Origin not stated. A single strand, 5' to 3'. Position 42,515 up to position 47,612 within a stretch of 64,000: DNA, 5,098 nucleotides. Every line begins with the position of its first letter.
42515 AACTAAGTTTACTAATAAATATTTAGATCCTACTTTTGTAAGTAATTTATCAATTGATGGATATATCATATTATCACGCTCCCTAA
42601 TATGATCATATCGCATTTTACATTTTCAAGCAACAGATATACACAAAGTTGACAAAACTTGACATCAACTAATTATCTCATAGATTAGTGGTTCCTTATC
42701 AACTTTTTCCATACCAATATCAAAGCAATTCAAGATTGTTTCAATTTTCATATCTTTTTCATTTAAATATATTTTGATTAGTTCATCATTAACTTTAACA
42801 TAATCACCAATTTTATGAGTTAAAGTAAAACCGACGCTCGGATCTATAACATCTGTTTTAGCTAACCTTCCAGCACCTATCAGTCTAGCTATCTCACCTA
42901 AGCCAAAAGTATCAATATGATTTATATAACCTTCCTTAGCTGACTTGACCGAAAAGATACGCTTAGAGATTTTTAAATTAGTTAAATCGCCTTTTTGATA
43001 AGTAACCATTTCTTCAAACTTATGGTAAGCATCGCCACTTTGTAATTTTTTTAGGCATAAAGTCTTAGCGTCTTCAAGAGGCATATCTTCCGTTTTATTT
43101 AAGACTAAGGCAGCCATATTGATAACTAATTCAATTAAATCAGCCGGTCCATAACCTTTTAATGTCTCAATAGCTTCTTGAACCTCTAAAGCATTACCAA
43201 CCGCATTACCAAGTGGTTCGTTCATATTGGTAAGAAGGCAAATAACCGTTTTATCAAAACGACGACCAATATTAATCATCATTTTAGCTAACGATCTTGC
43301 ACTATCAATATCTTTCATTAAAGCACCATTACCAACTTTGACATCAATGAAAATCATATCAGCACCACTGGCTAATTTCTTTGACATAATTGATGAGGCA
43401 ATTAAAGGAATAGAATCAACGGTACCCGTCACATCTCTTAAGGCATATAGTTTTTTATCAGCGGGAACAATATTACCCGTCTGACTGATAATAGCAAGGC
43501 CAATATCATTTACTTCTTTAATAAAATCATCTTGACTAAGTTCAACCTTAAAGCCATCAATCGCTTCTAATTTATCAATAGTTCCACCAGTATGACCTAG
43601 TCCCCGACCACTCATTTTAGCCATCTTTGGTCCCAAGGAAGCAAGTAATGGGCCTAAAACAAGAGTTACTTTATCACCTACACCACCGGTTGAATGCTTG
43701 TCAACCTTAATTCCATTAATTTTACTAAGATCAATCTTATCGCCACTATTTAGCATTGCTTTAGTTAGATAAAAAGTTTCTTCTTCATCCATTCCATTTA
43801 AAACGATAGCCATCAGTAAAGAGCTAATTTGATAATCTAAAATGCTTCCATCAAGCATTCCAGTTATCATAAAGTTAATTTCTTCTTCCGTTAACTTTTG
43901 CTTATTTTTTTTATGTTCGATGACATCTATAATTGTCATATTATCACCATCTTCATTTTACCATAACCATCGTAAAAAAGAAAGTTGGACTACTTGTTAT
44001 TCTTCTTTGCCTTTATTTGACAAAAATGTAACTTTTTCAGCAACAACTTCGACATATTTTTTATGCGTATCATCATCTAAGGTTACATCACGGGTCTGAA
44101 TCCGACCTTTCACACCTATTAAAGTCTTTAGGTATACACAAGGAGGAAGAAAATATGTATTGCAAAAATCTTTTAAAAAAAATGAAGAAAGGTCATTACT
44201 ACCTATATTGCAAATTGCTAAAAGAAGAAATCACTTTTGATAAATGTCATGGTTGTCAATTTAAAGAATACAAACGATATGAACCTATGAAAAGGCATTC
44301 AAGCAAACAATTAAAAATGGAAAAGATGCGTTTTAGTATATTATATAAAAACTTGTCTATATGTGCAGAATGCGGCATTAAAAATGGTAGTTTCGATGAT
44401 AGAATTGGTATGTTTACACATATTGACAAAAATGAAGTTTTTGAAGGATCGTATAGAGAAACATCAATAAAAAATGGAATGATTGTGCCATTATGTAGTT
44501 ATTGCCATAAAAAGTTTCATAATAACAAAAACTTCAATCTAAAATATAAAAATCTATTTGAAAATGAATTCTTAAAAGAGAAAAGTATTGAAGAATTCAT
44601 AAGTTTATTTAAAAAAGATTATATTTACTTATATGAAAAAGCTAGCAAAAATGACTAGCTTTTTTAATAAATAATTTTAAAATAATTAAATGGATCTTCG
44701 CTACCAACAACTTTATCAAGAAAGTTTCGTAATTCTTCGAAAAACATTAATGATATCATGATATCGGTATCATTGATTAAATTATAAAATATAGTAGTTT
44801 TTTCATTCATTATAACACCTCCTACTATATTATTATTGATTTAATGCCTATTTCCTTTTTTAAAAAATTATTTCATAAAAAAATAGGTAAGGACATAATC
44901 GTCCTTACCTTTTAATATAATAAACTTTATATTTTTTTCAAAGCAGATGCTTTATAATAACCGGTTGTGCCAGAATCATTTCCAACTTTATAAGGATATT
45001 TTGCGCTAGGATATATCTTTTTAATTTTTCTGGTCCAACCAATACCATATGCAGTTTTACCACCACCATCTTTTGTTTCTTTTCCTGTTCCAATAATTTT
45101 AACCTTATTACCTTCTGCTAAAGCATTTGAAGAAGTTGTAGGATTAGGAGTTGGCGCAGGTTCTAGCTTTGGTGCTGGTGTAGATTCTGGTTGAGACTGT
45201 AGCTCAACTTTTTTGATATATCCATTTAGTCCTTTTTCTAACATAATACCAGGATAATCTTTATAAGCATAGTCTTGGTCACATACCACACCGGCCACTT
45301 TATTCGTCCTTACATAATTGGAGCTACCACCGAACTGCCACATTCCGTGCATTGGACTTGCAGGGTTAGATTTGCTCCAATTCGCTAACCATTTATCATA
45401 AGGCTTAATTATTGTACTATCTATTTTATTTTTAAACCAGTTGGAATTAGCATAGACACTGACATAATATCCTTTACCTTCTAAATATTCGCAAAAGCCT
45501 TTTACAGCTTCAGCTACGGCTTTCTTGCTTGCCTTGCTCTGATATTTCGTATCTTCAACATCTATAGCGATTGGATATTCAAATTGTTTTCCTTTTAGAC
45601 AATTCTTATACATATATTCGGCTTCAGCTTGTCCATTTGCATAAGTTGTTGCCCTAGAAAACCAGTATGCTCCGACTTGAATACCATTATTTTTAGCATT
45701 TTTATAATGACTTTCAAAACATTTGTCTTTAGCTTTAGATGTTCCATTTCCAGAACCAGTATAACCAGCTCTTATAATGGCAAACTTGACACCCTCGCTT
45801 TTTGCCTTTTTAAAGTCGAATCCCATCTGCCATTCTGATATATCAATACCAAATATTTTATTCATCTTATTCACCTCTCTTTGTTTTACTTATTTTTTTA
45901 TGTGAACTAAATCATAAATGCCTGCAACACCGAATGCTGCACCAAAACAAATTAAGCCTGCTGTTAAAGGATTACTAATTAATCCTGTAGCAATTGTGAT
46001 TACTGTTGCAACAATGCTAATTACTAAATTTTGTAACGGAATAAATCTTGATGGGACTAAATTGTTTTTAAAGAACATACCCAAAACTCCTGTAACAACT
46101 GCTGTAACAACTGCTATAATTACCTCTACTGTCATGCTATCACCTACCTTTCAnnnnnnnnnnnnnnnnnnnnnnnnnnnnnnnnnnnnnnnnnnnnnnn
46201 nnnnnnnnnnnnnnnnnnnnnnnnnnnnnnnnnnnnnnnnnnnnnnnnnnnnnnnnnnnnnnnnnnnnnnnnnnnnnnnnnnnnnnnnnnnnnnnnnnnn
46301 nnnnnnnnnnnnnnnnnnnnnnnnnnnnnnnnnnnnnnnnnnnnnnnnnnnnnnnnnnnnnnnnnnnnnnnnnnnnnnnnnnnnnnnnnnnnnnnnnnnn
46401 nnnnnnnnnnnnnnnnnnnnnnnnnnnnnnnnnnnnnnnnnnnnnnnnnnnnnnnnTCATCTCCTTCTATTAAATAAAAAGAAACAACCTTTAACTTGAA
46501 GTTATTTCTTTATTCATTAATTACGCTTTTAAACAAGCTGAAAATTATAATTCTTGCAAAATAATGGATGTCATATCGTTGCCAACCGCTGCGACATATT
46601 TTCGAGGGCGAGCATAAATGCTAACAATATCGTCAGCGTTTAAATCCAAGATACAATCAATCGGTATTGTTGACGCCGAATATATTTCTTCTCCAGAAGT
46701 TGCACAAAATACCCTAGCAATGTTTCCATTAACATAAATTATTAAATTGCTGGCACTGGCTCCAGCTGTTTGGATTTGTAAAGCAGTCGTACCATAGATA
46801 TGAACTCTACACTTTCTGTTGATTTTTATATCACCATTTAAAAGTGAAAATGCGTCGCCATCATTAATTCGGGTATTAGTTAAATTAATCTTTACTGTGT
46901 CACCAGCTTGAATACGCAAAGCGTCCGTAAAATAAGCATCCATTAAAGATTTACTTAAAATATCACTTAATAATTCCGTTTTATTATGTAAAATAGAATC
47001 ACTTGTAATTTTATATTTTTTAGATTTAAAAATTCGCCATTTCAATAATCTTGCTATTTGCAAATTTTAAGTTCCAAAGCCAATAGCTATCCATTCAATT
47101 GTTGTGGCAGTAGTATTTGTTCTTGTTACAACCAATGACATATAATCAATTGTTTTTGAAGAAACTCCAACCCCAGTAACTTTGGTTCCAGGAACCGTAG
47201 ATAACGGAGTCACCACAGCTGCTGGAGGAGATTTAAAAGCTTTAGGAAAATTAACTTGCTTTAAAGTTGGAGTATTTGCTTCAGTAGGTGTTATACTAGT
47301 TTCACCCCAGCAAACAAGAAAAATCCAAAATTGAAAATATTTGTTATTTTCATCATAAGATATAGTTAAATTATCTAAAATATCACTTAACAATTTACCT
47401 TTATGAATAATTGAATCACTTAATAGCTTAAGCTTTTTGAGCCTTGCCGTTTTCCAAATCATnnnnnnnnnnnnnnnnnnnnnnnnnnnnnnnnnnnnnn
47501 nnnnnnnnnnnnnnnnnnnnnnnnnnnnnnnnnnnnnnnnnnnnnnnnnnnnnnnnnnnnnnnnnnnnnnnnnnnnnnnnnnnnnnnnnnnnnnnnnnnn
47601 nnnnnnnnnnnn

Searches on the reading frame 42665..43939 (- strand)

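Call 7: search_protein_families(library=phrogs, proteins=[window:42665-43939:-], max_evalue=0.01)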
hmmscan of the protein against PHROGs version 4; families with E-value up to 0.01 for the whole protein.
window:42665-43939:- (424 aa): 2 families
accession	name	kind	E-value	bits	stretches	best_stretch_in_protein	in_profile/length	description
phrog_15632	-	unknown function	1.5e-10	41.8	1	1-151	3-154/351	-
phrog_14057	-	unknown function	0.00078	20.6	0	46-81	4-36/70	-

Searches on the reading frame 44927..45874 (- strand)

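Call 7: search_protein_families(library=phrogs, proteins=[window:44927-45874:-], max_evalue=0.01)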
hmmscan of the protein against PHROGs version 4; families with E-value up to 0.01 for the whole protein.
window:44927-45874:- (315 aa): 4 families
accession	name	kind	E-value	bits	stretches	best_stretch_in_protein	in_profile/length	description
phrog_291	-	lysis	2.6e-44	152.8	1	4-288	110-366/509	endolysin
phrog_6745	-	lysis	1.2e-30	107.7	1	4-171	1-159/396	endolysin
phrog_6219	-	lysis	9.8e-26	92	1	8-208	3-191/326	endolysin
phrog_3084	-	lysis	1.6e-15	58.1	1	3-165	155-303/468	endolysin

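Call 123: search_protein_families(library=pfam, proteins=[window:44927-45874:-], max_evalue=0.001)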
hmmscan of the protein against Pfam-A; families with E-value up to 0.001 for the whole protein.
window:44927-45874:- (315 aa): 1 family
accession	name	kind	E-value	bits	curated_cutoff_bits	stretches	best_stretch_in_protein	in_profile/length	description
PF01183.26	Glyco_hydro_25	-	4.3e-29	102.6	27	1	10-185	1-175/180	Glycosyl hydrolases family 25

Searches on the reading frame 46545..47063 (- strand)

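Call 7: search_protein_families(library=phrogs, proteins=[window:46545-47063:-], max_evalue=0.01)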
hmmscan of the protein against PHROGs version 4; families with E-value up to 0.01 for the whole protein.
window:46545-47063:- (172 aa): 0 families

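Call 15: search_protein_families(library=pfam, proteins=[window:46545-47063:-], max_evalue=0.01)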
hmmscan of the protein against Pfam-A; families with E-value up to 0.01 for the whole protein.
window:46545-47063:- (172 aa): 2 families
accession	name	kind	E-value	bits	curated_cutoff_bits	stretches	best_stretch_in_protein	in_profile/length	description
PF18573.7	BclA_C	-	0.0016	18.8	38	0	96-155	53-109/128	BclA C-terminal domain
PF24253.1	DUF7454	-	0.0032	17.8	27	1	51-89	15-56/59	Domain of unknown function (DUF7454)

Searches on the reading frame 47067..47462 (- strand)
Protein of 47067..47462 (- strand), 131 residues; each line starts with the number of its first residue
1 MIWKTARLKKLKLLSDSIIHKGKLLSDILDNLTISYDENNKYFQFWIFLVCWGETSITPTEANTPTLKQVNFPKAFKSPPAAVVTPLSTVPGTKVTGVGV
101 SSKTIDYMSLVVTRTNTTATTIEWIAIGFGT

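Call 15: search_protein_families(library=pfam, proteins=[window:47067-47462:-], max_evalue=0.01)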
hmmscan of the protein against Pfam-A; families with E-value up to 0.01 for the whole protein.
window:47067-47462:- (131 aa): 1 family
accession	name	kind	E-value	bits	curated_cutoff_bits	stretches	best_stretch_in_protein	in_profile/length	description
PF21882.2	Gp53-like_C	-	7.1e-06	26.9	24.9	1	50-128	8-83/84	Putative tail fiber protein gp53-like, C-terminal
